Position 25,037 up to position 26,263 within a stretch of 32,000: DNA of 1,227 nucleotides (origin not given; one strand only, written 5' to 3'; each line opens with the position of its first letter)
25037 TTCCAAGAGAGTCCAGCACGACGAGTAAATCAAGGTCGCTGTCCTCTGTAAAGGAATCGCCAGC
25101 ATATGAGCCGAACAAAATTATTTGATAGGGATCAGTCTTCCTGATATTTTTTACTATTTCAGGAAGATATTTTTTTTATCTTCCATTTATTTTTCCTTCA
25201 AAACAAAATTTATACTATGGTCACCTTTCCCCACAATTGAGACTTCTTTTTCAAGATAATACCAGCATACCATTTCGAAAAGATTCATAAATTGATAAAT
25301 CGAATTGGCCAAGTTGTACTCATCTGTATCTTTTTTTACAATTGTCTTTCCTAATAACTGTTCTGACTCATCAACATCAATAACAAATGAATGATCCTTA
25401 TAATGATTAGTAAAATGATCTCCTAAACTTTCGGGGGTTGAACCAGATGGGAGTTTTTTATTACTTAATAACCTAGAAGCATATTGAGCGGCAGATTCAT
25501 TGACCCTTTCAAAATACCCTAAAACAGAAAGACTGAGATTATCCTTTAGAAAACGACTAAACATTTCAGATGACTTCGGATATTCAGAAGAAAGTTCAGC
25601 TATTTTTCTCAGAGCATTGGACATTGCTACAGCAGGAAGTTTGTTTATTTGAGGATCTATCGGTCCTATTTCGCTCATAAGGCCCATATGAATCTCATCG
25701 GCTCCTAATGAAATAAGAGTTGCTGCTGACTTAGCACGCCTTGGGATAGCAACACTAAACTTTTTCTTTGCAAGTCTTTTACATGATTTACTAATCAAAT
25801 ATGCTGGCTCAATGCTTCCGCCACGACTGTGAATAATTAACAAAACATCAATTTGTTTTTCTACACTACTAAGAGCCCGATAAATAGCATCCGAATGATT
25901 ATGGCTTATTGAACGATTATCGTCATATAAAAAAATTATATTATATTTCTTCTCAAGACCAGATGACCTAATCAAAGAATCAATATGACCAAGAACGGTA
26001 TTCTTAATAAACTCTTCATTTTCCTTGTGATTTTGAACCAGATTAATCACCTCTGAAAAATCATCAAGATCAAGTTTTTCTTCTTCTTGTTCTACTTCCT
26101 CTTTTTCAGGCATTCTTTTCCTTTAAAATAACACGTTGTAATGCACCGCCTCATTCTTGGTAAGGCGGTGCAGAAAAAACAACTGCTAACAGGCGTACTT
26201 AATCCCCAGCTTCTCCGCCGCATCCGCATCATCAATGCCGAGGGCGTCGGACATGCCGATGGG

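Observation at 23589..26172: Four unrelated genes wedged inside a split glutamate synthase operon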

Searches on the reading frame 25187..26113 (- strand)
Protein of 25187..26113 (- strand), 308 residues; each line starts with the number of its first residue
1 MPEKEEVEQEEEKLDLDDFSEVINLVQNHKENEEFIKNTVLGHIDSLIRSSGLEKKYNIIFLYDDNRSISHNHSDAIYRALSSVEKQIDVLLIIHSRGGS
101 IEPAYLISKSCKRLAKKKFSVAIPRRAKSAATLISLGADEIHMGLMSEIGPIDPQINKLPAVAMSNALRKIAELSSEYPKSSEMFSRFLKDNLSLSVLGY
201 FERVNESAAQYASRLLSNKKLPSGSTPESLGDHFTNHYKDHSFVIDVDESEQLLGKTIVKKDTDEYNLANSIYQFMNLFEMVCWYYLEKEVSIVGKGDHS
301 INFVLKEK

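Call 3: search_protein_families(library=pfam, proteins=[window:25187-26113:-], max_evalue=0.01)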
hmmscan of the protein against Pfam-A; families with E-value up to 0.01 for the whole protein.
window:25187-26113:- (308 aa): 3 families
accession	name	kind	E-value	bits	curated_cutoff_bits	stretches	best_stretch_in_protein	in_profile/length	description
PF01972.22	SDH_protease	-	5.6e-15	55.5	31.3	1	68-170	72-173/286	ClpP-like SDH-type serine proteinase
PF25145.1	NfeD1b_N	-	0.00014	21.9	40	1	77-151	19-94/189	NfeD1b, N-terminal domain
PF00574.28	CLP_protease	-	0.0007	20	20.2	1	57-140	16-98/182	Clp protease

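Call 5: search_protein_families(library=ncbifam, proteins=[window:25187-26113:-], max_evalue=0.01)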
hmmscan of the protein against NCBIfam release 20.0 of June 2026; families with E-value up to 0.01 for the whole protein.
window:25187-26113:- (308 aa): 4 families
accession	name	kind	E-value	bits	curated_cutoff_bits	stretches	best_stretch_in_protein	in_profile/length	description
NF047768.1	Clp_like_SDH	equivalog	3.9e-21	75.7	250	1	67-281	58-248/260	SDH family Clp fold serine proteinase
NF045542.1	Clp_rel_HeadMat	equivalog_domain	7.8e-08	32.4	120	1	60-144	3-90/165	head maturation protease, ClpP-related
TIGR00706.1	SppA_dom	equivalog_domain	0.0019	17.9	155.45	1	83-152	25-98/208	signal peptide peptidase SppA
NF045540.1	scaf_prot_MCP1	exception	0.0036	16.1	475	1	74-143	17-85/652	ClpP-like prohead protease/major capsid protein fusion protein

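Call 6: search_protein_families(library=padloc, proteins=[window:25187-26113:-], max_evalue=0.1)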
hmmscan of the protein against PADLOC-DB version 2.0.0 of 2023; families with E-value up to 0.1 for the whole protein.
window:25187-26113:- (308 aa): 0 families

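Call 30: find_homologous_proteins(query=window:25187-26113:-, max_evalue=0.00001)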
Query window:25187-26113:- (308 aa): 1471 proteins with E <= 0.00001 among 2638 candidates; the best 120 are listed.
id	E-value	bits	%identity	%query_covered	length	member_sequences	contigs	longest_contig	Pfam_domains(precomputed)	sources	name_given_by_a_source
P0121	7.4e-196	667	100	100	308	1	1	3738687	PF01972.22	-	-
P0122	6.0e-154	530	78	100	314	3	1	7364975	PF01972.22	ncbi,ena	-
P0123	1.9e-146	505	77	97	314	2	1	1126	PF25145.2,PF01972.22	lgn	-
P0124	1.3e-145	502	76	96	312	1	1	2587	PF01972.22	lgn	-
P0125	2.6e-122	426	67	95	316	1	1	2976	PF01972.22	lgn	-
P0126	1.2e-100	355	53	100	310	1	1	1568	PF01972.22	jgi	-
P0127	7.6e-100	352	57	91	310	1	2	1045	PF01972.22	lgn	-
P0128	6.8e-99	349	53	95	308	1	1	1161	PF01972.22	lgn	-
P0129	4.3e-98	346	56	86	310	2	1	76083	PF01972.22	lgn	-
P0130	7.8e-98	346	56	90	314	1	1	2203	PF01972.22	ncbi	-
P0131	8.4e-98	345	53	99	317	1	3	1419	PF01972.22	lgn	-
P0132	8.5e-98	345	54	91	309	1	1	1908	PF01972.22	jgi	-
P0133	1.0e-97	345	54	95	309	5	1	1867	PF01972.22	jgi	jgi:ClpP class serine protease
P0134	1.2e-97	345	53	95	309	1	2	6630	PF01972.22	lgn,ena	-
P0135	1.9e-97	344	54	96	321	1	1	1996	PF01972.22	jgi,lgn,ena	-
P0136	2.1e-97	344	54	99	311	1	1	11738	PF01972.22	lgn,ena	-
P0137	4.5e-97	343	53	91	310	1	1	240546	PF01972.22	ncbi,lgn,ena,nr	ncbi:MAG: hypothetical protein R3332_05690 [Pseudohongiellaceae bacterium]|nr:hypothetical protein [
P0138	4.6e-97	343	55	94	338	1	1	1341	PF25145.2,PF01972.22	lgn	-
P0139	8.0e-97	342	54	94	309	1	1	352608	PF01972.22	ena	-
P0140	8.7e-97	342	53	98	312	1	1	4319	PF01972.22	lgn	-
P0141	9.4e-97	342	53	95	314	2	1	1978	PF00574.29,PF01972.22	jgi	-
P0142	1.5e-96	341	56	90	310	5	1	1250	PF01972.22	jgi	jgi:hypothetical protein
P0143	1.6e-96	341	52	95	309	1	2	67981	PF01972.22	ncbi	-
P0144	3.4e-96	340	54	92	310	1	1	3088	PF01972.22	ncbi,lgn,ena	-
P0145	3.6e-96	340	53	95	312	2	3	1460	PF01972.22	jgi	-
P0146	3.8e-96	340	54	94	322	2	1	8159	PF01972.22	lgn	-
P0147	4.9e-96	340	54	90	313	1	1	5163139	PF01972.22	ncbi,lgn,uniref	ncbi:SDH family Clp fold serine proteinase [Teredinibacter turnerae]|uniref:SDH family Clp fold seri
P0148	5.4e-96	340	56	91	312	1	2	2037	PF01972.22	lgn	-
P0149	8.6e-96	339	53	95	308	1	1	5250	PF01972.22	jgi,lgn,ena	-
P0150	8.7e-96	339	52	96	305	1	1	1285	PF01972.22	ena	-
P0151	9.1e-96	339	51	99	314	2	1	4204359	PF01972.22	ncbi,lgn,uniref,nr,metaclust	ncbi:SDH family Clp fold serine proteinase [Zhongshania aliphaticivorans]|uniref:Serine dehydrogenas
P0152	1.0e-95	339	52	99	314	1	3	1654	PF01972.22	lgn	-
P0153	1.2e-95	338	54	97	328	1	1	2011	PF01972.22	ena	-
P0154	1.5e-95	338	55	94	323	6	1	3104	PF25145.2,PF01972.22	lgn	-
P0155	1.8e-95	338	54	91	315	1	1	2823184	PF01972.22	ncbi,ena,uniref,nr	ncbi:hypothetical protein PHACT_07540 [Pseudohongiella acticola]|uniref:Serine dehydrogenasease n=1 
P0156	1.8e-95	338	53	92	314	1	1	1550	PF01972.22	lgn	-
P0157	1.8e-95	338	53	95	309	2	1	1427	PF01972.22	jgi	-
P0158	4.5e-95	337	52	100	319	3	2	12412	PF01972.22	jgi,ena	-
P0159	5.2e-95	336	54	94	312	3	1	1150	PF01972.22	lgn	-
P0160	5.3e-95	336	54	94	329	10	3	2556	PF01972.22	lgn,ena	-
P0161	6.6e-95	336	51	97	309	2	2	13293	PF01972.22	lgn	-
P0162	8.3e-95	336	55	93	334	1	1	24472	PF25145.2,PF01972.22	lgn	-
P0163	1.1e-94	335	53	97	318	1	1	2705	PF01972.22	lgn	-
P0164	1.1e-94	335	54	94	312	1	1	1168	PF01972.22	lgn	-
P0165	1.1e-94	335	56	91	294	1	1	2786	PF01972.22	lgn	-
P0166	1.2e-94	335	53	95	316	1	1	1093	PF01972.22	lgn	-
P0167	1.3e-94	335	55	99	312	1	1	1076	PF00574.29,PF01972.22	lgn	-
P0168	1.3e-94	335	53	94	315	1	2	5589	PF01972.22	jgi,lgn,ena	-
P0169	1.7e-94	335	54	95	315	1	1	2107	PF01972.22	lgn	-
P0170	2.3e-94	334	56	82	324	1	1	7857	PF01972.22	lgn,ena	-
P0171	2.7e-94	334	54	95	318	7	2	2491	PF01972.22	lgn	-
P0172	2.8e-94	334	52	96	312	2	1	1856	PF01972.22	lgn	-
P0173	2.9e-94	334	54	95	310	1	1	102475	PF01972.22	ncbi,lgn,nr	ncbi:MAG: hypothetical protein KZQ94_07360 [Candidatus Thiodiazotropha sp. (ex Troendleina suluensis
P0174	3.0e-94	334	53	95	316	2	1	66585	PF01972.22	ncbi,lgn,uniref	ncbi:SDH family Clp fold serine proteinase [Shewanella algae]|uniref:SDH family Clp fold serine prot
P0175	3.3e-94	334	53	95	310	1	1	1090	PF01972.22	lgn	-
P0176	3.3e-94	334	50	99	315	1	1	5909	PF01972.22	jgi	jgi:DNA-directed RNA polymerase subunit N (RpoN/RPB10)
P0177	3.7e-94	334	55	90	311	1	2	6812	PF01972.22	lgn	-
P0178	4.0e-94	333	52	96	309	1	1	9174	PF01972.22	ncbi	-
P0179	4.3e-94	333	52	95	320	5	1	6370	PF01972.22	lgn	-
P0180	5.4e-94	333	51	97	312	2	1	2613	PF01972.22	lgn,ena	-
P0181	6.7e-94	333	54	93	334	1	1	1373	PF25145.2,PF01972.22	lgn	-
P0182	7.2e-94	333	53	95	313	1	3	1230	PF01972.22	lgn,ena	-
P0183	7.3e-94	333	52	95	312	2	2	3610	PF01972.22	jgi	-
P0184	7.5e-94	333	56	86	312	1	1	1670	PF01972.22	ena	-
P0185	8.7e-94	332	56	91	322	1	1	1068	PF25145.2,PF01972.22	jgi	jgi:ClpP class serine protease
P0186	9.0e-94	332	54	97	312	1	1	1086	PF01972.22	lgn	-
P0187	1.0e-93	332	54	95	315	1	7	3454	PF01972.22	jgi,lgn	jgi:ClpP class serine protease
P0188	1.0e-93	332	50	97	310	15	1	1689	PF01972.22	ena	-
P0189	1.4e-93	332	53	94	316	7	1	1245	PF01972.22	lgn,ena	-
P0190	1.5e-93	332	53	95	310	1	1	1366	PF01972.22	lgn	-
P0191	1.5e-93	332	53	95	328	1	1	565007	PF25145.2,PF01972.22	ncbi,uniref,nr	ncbi:SDH family Clp fold serine proteinase [Uliginosibacterium sp. H1]|uniref:SDH family Clp fold se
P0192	1.6e-93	331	52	98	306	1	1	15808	PF01972.22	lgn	-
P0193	1.8e-93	331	53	100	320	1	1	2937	PF01972.22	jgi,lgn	-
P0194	1.9e-93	331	55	91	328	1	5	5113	PF01972.22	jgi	jgi:hypothetical protein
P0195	2.0e-93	331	54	96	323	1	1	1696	PF01972.22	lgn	-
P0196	2.1e-93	331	51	99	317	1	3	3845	PF01972.22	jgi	jgi:ATP-dependent protease ClpP protease subunit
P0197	2.4e-93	331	52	95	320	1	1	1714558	PF01972.22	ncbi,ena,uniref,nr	ncbi:ATP-dependent Clp protease proteolytic subunit [Desulfuromonas acetoxidans]|uniref:SDH family C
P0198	2.5e-93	331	52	99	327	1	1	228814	PF25145.2,PF01972.22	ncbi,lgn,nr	ncbi:MAG: hypothetical protein EOO53_14340 [Gammaproteobacteria bacterium]|nr:MAG: hypothetical prot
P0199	2.7e-93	331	52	100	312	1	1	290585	PF01972.22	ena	-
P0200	2.8e-93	331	55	95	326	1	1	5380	PF00574.29,PF25145.2,PF01972.22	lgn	-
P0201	2.9e-93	331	51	99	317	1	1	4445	PF01972.22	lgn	-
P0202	3.2e-93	330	56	86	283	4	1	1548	PF01972.22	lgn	-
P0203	3.3e-93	330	53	95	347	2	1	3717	PF01972.22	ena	-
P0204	3.6e-93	330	53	95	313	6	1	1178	PF01972.22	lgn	-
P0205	4.6e-93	330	60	80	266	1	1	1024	PF01972.22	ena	-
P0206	4.7e-93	330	50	99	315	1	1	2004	PF01972.22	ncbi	-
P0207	4.9e-93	330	52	98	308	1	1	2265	PF01972.22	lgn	-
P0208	5.7e-93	330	52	98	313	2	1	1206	PF01972.22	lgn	-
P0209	6.6e-93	329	53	94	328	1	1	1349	PF00574.29,PF01972.22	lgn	-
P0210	6.6e-93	329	54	95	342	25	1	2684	PF01972.22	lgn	-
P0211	7.2e-93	329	51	96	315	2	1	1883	PF01972.22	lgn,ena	-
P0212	7.3e-93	329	56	90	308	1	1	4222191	PF01972.22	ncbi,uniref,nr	ncbi:SDH family Clp fold serine proteinase [Parashewanella tropica]|uniref:SDH family Clp fold serin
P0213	7.7e-93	329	51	95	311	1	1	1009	PF01972.22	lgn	-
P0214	1.0e-92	329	52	91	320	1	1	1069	PF01972.22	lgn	-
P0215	1.1e-92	329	52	94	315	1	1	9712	PF01972.22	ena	-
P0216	1.5e-92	328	52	98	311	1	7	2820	PF01972.22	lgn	-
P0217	1.6e-92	328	54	93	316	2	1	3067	PF01972.22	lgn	-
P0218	1.7e-92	328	54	93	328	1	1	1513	PF01972.22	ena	-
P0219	2.0e-92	328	52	98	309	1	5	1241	PF01972.22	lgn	-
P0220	2.0e-92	328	53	91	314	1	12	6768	PF01972.22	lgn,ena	-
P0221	2.0e-92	328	57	88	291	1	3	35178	PF00574.29,PF01972.22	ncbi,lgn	-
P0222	2.1e-92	328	53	94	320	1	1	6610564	PF01972.22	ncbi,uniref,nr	ncbi:hypothetical protein DENIS_4072 [Desulfonema ishimotonii]|uniref:Serine dehydrogenase proteinas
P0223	2.3e-92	328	53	96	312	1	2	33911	PF01972.22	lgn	-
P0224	2.4e-92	328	55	89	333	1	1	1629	PF01972.22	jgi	jgi:Serine dehydrogenase proteinase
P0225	2.7e-92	327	54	96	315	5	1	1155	PF01972.22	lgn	-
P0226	2.9e-92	327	53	95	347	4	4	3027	PF01972.22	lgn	-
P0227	2.9e-92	327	53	99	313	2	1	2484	PF01972.22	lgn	-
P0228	3.0e-92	327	51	98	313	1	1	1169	PF25145.2,PF01972.22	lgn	-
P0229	3.0e-92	327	53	91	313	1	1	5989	PF01972.22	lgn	-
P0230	3.8e-92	327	52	89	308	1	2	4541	PF01972.22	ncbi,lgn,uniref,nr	ncbi:SDH family Clp fold serine proteinase [Pseudidiomarina atlantica]|uniref:SDH family Clp fold se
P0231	4.4e-92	327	54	94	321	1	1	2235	PF01972.22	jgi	jgi:hypothetical protein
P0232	4.6e-92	327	57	89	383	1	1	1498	PF01972.22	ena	-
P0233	5.5e-92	326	53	94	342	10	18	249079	PF01972.22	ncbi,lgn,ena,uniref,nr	ncbi:SDH family Clp fold serine proteinase [Acinetobacter johnsonii]|uniref:SDH family Clp fold seri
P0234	5.7e-92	326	50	97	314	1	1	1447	PF01972.22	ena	-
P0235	5.7e-92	326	54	92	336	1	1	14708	PF25145.2,PF01972.22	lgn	-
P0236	5.9e-92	326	51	98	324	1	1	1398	PF01972.22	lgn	-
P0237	6.0e-92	326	54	95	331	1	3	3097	PF01972.22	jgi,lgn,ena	-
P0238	9.0e-92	326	52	97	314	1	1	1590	PF01972.22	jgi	jgi:ClpP class serine protease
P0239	9.4e-92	326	52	94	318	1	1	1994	PF01972.22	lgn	-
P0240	1.3e-91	325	49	98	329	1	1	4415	PF01972.22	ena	-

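Call 32: find_encoding_contigs(protein=P0122, flank=5000, max_places=2)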
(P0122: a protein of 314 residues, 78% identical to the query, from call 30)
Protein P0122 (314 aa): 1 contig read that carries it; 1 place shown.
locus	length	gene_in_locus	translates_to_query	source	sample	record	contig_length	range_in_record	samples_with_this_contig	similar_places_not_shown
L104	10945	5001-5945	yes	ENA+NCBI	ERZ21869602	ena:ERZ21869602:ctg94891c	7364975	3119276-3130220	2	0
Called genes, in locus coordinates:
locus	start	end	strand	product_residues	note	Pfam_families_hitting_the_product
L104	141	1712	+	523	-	PF00795:CN_hydrolase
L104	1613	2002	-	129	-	-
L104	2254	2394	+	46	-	-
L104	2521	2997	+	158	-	PF12675:DUF3795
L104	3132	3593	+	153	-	-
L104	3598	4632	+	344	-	PF00069:Pkinase, PF07714:PK_Tyr_Ser-Thr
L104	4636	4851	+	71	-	-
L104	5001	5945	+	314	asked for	PF01972:SDH_protease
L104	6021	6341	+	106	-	-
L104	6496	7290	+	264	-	PF18863:AbiJ_NTD4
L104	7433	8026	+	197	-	-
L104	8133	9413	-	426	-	PF14294:DUF4372, PF01609:DDE_Tnp_1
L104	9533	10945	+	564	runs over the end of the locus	-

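Call 33: find_encoding_contigs(protein=P0129, flank=5000, max_places=2)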
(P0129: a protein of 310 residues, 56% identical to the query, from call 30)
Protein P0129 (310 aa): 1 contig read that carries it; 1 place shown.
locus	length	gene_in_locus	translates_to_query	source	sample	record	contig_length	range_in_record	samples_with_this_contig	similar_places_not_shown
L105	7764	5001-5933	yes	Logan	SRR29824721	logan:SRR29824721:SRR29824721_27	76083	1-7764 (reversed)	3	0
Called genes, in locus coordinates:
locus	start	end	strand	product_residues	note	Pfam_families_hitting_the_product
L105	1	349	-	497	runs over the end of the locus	PF00171:Aldedh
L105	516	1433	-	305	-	PF00126:HTH_1, PF03466:LysR_substrate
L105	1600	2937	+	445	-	PF00202:Aminotran_3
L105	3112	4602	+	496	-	PF00171:Aldedh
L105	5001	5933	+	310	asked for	PF01972:SDH_protease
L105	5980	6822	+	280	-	PF09233:Endonuc-EcoRV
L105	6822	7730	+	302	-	PF02086:MethyltransfD12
